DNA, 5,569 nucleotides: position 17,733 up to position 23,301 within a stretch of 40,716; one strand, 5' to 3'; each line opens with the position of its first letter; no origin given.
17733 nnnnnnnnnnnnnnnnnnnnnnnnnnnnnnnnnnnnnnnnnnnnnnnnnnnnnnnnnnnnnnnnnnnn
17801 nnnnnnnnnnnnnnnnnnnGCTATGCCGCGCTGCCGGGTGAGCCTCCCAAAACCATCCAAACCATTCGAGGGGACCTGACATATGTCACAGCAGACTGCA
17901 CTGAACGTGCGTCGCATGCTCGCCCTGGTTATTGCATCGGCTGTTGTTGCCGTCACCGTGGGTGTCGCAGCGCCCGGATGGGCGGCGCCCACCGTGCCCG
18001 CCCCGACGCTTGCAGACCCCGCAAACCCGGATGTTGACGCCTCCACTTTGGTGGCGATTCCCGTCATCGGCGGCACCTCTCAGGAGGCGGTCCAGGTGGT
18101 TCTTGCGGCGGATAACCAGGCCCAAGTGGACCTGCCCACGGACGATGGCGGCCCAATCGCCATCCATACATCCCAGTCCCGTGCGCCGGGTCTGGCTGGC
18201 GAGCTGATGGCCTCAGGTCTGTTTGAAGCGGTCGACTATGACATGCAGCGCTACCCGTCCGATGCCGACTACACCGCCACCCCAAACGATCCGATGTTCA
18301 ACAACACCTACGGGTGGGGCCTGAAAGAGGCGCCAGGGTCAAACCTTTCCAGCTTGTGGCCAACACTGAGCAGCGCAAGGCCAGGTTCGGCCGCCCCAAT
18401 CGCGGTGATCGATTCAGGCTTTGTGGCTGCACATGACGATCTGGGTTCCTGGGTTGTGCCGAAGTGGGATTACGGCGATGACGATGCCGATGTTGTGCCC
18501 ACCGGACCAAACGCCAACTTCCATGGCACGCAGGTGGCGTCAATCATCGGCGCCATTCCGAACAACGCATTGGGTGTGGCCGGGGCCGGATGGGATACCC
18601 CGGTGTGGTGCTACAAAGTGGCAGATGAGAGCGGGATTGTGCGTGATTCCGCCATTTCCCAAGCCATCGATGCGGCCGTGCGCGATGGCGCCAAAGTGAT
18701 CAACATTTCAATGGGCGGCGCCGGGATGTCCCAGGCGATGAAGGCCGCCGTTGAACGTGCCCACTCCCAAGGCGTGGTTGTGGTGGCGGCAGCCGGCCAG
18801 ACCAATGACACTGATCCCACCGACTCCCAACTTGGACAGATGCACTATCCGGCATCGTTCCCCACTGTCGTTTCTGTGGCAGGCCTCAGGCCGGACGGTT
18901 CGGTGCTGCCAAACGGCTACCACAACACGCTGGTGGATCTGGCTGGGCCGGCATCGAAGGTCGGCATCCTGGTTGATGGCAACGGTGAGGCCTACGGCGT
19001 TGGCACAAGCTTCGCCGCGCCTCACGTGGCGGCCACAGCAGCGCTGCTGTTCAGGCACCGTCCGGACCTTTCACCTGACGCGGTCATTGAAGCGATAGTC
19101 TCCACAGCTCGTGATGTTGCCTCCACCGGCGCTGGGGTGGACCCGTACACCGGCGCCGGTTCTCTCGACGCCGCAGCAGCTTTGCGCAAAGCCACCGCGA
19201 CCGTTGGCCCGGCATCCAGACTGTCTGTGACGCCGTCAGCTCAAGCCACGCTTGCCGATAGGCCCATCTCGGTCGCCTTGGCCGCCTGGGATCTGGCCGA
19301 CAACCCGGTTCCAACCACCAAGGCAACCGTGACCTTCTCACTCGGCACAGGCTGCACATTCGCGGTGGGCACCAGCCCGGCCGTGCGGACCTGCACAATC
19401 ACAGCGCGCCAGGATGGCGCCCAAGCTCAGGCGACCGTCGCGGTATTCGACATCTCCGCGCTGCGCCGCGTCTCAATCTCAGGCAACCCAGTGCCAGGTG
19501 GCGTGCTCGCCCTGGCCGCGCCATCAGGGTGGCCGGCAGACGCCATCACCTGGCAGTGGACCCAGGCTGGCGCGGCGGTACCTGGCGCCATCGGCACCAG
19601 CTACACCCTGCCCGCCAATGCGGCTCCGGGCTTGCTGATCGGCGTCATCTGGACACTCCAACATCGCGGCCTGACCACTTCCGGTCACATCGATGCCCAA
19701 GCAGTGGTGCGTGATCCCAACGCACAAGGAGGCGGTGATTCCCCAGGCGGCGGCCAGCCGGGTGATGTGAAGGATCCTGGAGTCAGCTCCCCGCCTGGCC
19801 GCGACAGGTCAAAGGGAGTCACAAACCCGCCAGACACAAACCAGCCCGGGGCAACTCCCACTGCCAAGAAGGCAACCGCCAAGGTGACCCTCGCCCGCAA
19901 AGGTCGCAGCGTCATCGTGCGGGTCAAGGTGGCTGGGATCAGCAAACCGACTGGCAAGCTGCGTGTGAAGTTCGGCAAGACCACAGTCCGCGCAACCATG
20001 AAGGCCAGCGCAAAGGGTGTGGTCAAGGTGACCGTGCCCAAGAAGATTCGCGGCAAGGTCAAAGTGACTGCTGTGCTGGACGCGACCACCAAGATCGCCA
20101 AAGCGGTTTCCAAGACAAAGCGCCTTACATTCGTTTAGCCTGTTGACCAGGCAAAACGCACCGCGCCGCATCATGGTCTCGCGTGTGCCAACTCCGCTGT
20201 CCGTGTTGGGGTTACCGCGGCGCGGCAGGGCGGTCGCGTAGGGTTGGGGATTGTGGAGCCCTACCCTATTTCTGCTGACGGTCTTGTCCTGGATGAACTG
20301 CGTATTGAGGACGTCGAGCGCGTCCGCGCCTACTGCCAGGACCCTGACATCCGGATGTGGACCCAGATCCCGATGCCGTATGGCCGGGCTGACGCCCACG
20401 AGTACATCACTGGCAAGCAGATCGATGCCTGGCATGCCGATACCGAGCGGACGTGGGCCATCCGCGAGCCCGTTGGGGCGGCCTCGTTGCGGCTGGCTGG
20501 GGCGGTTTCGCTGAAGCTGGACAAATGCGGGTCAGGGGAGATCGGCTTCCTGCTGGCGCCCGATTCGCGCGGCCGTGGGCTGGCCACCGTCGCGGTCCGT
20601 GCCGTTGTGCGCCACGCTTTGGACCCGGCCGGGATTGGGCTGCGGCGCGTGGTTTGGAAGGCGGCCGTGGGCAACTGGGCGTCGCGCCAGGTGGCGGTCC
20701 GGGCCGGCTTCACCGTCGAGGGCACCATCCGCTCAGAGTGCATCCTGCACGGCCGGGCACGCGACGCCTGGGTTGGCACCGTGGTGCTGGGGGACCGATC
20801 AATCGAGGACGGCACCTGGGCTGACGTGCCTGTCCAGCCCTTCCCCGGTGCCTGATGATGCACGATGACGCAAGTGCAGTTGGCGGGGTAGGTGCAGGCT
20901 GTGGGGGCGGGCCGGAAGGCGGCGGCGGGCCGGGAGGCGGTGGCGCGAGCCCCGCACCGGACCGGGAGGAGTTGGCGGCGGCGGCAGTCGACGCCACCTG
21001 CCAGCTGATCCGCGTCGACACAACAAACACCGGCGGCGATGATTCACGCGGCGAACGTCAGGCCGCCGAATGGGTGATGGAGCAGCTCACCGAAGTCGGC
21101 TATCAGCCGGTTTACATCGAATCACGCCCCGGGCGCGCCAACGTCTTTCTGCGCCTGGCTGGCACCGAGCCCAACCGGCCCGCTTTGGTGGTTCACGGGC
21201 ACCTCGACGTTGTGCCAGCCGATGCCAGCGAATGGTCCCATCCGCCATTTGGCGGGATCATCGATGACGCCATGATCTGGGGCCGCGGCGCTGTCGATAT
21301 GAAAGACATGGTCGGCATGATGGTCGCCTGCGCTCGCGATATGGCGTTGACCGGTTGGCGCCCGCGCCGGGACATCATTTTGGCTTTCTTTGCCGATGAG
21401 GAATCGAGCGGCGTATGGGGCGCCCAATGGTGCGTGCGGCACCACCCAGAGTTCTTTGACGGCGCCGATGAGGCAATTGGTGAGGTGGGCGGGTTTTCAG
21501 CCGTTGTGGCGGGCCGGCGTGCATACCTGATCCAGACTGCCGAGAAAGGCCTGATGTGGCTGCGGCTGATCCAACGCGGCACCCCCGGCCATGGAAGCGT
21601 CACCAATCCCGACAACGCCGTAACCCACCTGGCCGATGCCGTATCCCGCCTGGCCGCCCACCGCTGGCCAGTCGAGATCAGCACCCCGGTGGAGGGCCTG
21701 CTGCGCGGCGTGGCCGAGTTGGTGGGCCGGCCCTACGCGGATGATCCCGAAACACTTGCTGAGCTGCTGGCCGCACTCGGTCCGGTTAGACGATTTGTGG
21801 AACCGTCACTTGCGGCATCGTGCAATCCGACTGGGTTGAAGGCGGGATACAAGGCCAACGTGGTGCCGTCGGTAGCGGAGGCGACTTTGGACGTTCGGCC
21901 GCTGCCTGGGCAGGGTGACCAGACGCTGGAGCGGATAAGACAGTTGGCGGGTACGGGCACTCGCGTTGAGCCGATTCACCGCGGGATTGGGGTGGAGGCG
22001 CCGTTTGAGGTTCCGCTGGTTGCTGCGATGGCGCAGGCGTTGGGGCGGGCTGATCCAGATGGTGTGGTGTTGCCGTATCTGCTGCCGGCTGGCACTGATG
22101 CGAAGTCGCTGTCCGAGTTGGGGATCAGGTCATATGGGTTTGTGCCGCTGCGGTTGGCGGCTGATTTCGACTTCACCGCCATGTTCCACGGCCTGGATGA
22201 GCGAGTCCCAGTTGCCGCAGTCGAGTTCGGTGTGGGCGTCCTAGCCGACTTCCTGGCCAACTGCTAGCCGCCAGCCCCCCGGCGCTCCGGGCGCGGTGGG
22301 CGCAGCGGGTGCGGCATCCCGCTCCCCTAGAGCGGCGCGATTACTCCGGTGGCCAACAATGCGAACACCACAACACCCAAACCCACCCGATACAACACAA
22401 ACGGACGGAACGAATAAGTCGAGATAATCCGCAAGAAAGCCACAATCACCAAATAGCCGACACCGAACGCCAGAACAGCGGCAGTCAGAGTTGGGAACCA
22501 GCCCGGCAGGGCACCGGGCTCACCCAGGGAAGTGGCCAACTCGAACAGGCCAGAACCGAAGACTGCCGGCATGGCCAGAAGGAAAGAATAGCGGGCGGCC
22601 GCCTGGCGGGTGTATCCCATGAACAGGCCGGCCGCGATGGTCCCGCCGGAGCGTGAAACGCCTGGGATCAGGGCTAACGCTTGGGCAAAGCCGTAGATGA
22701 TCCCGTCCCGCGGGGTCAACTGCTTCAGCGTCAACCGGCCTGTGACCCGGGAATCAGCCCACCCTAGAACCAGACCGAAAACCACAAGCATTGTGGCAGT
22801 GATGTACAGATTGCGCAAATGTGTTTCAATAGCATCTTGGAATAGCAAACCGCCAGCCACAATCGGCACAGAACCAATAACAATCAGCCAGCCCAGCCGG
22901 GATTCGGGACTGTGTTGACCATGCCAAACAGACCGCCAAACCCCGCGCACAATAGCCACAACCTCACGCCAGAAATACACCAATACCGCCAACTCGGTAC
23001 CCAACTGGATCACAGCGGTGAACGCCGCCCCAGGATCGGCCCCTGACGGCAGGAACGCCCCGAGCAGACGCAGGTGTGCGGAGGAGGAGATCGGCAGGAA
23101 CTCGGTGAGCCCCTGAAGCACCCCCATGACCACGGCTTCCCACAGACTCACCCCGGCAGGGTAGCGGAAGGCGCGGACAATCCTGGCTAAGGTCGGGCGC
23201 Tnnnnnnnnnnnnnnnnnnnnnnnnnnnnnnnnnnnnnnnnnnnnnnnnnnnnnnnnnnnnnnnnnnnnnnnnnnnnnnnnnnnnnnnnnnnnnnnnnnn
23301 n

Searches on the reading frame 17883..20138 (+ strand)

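Call 10: search_protein_families(library=pfam, proteins=[window:17883-20138:+], max_evalue=0.001)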
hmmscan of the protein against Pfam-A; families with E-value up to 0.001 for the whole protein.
window:17883-20138:+ (751 aa): 1 family
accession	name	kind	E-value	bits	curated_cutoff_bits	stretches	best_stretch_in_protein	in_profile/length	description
PF00082.27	Peptidase_S8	-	5.9e-33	114.8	21.8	1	171-426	4-288/288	Subtilase family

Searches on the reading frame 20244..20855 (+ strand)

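Call 10: search_protein_families(library=pfam, proteins=[window:20244-20855:+], max_evalue=0.001)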
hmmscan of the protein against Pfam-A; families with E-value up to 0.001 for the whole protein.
window:20244-20855:+ (203 aa): 3 families
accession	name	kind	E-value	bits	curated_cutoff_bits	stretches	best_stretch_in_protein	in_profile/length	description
PF13302.13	Acetyltransf_3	-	5.8e-23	82.6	25.4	1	14-157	2-138/138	Acetyltransferase (GNAT) domain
PF00583.31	Acetyltransf_1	-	1.7e-07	31.9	20.7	1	44-156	12-116/116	Acetyltransferase (GNAT) family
PF13523.12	Acetyltransf_8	-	0.00023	21.2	27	1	100-162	82-143/145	Acetyltransferase (GNAT) domain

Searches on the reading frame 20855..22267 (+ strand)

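Call 10: search_protein_families(library=pfam, proteins=[window:20855-22267:+], max_evalue=0.001)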
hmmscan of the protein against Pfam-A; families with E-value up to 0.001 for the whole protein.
window:20855-22267:+ (470 aa): 3 families
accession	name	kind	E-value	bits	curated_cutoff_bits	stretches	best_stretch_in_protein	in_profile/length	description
PF01546.33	Peptidase_M20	-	2e-24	87.1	24.6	1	113-468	2-205/206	Peptidase family M20/M25/M40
PF07687.19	M20_dimer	-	4.9e-13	49.4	21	1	228-364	1-98/107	Peptidase dimerisation domain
PF04389.22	Peptidase_M28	-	2.4e-09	37.7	21.3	1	96-228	1-106/193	Peptidase family M28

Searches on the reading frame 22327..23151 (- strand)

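Call 10: search_protein_families(library=pfam, proteins=[window:22327-23151:-], max_evalue=0.001)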
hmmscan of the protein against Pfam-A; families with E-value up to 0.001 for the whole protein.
window:22327-23151:- (274 aa): 1 family
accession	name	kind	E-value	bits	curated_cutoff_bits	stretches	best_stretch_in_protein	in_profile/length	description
PF02673.24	BacA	-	2.3e-79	267.2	33.4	1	6-261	1-257/257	Bacitracin resistance protein BacA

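Call 53: search_protein_families(library=ncbifam, proteins=[window:22327-23151:-], max_evalue=1e-10)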
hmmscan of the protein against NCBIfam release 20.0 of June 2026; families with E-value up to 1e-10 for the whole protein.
window:22327-23151:- (274 aa): 12 families
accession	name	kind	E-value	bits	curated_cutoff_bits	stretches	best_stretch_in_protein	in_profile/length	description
NF001392.0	PRK00281.2-1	equivalog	2.8e-90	302.6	308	1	1-272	5-278/280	undecaprenyl-diphosphate phosphatase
NF001393.0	PRK00281.2-4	equivalog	4e-77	259.3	284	1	1-266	1-264/266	undecaprenyl-diphosphate phosphatase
NF001394.0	PRK00281.2-5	equivalog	1.2e-72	244.8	311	1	2-270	7-279/281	undecaprenyl-diphosphate phosphatase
TIGR00753.1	undec_PP_bacA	equivalog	2.5e-69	233.8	217.5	1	6-259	1-255/255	undecaprenyl-diphosphatase UppP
NF001389.0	PRK00281.1-2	equivalog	4e-56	190.4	262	1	3-271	6-269/272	undecaprenyl-diphosphate phosphatase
NF001390.0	PRK00281.1-4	equivalog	2.7e-55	187.8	260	1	2-270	5-270/272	undecaprenyl-diphosphate phosphatase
NF001388.0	PRK00281.1-1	equivalog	2.9e-46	158.2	362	1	2-266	6-272/273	undecaprenyl-diphosphate phosphatase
NF001391.0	PRK00281.1-5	equivalog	1.1e-44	152.9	293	1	2-267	5-274/279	undecaprenyl-diphosphate phosphatase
NF001397.0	PRK00281.3-4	equivalog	4.7e-44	151.1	363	1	1-265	1-277/281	undecaprenyl-diphosphate phosphatase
NF001395.0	PRK00281.3-1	equivalog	5.8e-37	127.7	394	2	3-133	6-147/306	undecaprenyl-diphosphate phosphatase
NF001396.0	PRK00281.3-3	equivalog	1.2e-26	94.2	382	1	4-265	5-263/264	undecaprenyl-diphosphate phosphatase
NF001398.0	PRK00281.3-5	equivalog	4.3e-24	85.8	354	1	4-248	5-255/278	undecaprenyl-diphosphate phosphatase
